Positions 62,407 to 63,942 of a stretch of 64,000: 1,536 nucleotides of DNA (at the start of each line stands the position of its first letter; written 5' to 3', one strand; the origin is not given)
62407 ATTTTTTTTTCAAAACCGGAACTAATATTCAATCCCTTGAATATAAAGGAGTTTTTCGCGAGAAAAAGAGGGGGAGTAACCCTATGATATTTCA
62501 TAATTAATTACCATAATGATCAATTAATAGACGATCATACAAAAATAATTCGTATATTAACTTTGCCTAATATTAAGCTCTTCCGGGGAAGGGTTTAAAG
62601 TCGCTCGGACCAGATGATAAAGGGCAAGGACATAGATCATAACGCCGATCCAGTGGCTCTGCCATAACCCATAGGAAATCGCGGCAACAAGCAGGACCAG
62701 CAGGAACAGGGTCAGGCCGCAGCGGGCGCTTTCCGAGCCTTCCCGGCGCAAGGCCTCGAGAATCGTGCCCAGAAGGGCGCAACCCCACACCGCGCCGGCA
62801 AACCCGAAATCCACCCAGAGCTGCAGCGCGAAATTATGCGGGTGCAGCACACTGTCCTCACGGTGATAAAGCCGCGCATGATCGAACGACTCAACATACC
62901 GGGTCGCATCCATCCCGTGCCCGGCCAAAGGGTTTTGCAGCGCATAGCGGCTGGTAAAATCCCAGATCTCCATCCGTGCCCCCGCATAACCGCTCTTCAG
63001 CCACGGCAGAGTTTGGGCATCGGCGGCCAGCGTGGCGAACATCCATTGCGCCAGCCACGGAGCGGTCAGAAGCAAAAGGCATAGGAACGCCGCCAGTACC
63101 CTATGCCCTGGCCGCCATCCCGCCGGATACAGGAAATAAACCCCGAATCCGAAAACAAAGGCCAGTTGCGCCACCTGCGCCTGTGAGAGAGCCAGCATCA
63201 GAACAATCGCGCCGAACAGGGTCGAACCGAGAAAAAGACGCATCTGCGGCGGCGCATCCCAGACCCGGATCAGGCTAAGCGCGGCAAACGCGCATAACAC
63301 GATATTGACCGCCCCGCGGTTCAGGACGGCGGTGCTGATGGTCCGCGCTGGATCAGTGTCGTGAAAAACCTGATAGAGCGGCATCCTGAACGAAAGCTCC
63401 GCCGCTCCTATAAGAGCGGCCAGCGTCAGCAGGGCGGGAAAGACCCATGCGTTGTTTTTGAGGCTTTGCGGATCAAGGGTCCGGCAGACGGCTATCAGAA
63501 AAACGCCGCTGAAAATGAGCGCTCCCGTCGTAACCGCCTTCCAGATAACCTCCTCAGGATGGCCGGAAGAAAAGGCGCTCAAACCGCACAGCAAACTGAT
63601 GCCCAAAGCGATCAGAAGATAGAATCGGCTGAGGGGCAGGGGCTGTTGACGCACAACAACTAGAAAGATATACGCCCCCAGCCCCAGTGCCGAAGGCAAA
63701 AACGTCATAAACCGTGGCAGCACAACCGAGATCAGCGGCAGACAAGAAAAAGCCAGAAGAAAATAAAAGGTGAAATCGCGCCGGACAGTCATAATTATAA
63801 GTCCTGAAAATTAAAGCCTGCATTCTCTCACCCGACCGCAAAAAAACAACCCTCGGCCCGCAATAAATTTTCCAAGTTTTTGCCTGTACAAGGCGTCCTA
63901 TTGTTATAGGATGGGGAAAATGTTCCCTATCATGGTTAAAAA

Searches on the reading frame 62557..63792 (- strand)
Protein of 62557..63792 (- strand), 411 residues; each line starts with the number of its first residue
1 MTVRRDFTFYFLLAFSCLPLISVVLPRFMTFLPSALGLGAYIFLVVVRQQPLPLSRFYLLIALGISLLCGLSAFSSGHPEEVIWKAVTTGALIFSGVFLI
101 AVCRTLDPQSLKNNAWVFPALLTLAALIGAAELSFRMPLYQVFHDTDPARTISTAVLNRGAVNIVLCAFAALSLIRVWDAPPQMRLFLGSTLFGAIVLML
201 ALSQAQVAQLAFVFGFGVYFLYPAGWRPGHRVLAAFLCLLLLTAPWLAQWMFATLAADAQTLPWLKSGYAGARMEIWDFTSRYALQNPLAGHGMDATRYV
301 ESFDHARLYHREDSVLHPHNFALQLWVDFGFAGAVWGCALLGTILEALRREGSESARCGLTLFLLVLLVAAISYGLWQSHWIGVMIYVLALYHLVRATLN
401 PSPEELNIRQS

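Call 62: search_protein_families(library=pfam, proteins=[window:62557-63792:-], max_evalue=0.001)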
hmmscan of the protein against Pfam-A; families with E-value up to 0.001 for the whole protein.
window:62557-63792:- (411 aa): 1 family
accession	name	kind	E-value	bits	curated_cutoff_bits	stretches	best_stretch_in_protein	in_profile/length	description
PF04932.20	Wzy_C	-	1.4e-18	67.5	31.7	1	195-335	5-146/149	O-Antigen ligase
